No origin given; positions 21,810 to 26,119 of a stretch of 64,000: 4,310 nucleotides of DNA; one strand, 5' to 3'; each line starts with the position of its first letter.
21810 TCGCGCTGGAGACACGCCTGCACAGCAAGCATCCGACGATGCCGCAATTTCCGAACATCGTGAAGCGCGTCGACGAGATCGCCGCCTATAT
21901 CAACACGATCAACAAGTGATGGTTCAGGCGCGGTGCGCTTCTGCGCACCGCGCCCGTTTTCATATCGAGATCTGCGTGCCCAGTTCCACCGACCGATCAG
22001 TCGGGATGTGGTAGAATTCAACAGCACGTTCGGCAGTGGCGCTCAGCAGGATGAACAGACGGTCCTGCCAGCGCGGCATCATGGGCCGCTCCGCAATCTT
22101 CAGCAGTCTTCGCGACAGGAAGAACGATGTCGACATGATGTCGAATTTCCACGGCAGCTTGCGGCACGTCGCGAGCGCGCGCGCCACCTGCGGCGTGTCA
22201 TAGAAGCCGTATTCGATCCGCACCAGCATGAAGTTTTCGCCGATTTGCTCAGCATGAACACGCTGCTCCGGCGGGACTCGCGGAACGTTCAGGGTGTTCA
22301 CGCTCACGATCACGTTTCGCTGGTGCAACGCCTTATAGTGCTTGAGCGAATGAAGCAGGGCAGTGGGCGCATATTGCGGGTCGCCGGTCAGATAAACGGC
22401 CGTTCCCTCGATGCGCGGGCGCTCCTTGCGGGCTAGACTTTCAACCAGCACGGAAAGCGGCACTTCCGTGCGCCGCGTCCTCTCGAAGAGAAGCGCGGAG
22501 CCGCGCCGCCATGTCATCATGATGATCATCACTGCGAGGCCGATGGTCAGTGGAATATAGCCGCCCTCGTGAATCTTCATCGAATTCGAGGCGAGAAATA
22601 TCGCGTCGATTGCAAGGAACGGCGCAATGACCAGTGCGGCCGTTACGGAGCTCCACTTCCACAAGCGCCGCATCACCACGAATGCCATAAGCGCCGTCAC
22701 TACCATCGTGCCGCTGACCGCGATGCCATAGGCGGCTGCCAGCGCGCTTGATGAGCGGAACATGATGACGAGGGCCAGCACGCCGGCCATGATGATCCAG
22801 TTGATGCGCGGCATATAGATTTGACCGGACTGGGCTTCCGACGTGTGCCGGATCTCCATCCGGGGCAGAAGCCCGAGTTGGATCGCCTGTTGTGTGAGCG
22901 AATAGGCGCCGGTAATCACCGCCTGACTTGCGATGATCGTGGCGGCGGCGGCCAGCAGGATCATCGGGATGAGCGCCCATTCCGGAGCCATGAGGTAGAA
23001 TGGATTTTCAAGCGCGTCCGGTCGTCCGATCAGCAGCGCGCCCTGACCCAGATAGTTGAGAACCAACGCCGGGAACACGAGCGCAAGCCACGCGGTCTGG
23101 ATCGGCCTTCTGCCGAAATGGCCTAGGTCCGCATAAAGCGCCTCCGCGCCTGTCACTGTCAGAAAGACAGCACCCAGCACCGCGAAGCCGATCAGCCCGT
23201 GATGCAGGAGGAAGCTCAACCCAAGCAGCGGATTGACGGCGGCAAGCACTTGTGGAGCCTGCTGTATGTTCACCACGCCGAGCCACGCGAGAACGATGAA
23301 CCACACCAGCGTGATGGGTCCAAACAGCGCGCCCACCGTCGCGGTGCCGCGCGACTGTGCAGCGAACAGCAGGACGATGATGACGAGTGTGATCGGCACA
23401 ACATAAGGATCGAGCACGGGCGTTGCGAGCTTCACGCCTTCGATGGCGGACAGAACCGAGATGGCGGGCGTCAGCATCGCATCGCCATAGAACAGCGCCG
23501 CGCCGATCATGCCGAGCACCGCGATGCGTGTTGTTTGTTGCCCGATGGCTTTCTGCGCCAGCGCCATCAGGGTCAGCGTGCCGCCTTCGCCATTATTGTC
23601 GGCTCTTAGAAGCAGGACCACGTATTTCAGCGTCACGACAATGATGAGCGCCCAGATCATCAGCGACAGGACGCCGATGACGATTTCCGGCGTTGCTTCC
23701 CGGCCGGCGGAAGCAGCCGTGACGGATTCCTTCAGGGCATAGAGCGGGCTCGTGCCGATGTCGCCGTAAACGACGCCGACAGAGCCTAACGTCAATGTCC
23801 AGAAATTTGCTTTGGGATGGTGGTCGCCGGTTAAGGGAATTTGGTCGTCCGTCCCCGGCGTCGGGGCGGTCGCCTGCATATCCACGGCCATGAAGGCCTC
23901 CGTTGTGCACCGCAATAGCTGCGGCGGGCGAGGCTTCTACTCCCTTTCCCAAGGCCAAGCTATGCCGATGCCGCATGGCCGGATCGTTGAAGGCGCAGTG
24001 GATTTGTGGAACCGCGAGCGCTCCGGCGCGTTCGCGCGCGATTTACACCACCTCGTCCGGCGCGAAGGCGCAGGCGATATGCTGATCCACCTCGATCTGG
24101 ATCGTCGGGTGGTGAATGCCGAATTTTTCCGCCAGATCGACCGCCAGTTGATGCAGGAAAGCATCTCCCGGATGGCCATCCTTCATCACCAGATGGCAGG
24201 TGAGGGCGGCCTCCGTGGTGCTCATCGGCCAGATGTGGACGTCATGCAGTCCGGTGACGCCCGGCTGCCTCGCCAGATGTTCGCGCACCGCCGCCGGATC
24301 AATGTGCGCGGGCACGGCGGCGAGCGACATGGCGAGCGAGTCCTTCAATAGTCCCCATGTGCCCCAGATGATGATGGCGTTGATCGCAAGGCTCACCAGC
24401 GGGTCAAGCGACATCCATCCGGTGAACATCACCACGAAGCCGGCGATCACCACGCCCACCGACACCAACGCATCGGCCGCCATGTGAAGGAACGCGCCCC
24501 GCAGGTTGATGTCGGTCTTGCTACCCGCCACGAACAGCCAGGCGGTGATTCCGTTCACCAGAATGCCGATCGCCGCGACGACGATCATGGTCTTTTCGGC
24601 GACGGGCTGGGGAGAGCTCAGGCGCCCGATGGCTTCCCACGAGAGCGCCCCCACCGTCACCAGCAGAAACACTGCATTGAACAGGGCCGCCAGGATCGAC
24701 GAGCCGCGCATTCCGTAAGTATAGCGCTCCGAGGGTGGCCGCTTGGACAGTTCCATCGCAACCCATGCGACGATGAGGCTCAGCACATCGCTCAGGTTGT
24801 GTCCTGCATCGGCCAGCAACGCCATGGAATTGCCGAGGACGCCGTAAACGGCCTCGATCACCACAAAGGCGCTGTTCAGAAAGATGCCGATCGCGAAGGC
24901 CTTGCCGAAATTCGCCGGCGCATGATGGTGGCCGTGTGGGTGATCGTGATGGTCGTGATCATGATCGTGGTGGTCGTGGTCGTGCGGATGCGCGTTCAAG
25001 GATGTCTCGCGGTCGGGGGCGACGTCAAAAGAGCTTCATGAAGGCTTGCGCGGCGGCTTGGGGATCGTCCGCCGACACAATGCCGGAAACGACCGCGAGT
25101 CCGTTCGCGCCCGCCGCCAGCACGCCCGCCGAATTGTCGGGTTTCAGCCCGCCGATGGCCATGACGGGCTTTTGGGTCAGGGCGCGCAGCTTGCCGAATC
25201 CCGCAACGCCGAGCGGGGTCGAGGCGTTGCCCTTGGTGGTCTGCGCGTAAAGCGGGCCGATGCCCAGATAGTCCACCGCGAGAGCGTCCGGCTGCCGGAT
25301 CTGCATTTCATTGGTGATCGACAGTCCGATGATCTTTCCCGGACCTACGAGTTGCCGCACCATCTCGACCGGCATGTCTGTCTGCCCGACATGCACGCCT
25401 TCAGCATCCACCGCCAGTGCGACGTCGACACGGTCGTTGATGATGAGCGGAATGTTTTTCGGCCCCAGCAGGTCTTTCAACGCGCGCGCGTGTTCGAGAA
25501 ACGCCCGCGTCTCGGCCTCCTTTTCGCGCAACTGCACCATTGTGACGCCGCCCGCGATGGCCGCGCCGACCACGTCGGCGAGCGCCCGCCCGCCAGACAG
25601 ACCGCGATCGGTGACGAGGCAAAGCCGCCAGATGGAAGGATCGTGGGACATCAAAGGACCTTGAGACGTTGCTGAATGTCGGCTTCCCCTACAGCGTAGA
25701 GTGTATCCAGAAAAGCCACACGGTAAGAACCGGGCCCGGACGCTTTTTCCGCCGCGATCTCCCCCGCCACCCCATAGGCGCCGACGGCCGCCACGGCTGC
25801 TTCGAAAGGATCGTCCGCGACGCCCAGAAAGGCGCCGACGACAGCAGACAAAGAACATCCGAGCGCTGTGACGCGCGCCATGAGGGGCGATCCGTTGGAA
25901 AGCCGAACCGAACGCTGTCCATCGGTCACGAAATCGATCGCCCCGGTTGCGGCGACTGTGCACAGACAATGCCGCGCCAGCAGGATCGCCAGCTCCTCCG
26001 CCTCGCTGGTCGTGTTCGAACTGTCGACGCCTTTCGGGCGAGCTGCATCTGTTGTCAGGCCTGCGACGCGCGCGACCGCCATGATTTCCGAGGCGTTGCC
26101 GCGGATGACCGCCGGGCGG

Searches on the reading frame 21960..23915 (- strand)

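Call 83: search_protein_families(library=pfam, proteins=[window:21960-23915:-], max_evalue=0.00001)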
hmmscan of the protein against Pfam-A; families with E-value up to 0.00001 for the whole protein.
window:21960-23915:- (651 aa): 2 families
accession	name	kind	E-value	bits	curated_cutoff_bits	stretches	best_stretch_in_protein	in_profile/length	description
PF02705.21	K_trans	-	2.5e-182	606.8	24.8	1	42-492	2-453/454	K+ potassium transporter integral membrane domain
PF22776.1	K_trans_C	-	2.1e-41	141.7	24.8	1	504-651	2-151/151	K+ potassium transporter C-terminal domain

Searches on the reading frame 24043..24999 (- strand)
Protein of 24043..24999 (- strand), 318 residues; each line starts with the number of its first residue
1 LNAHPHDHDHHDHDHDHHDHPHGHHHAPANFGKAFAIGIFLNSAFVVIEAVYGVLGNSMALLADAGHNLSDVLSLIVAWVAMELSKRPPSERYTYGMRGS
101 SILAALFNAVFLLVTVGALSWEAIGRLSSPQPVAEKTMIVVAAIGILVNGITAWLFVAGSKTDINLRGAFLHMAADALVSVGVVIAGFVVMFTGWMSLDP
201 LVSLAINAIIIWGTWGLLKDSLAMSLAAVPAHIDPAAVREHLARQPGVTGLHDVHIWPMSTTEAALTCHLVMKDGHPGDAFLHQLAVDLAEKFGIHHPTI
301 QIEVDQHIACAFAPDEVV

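Call 83: search_protein_families(library=pfam, proteins=[window:24043-24999:-], max_evalue=0.00001)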
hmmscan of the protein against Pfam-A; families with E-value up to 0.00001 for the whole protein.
window:24043-24999:- (318 aa): 2 families
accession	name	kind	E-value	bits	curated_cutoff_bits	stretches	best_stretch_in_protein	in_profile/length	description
PF01545.26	Cation_efflux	-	7.9e-40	137.2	26.6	1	37-223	3-195/198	Cation efflux family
PF16916.11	ZT_dimer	-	9.8e-12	45.2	26.7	1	232-303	3-76/78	Dimerisation domain of Zinc Transporter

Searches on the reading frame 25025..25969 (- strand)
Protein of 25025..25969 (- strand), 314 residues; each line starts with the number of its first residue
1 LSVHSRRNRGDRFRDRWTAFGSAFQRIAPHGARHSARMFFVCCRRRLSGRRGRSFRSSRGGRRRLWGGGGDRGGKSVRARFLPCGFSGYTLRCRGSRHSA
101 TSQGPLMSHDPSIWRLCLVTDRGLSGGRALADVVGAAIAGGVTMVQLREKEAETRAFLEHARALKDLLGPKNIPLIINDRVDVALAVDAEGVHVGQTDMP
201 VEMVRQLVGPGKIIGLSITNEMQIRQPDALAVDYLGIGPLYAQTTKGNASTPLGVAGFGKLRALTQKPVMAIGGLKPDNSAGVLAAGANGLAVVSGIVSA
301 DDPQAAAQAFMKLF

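Call 83: search_protein_families(library=pfam, proteins=[window:25025-25969:-], max_evalue=0.00001)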
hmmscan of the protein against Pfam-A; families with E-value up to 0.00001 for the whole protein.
window:25025-25969:- (314 aa): 1 family
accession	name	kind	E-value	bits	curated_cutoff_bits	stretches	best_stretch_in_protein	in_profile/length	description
PF02581.23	TMP-TENI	-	1.8e-60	203.8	27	1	116-297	1-180/180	Thiamine monophosphate synthase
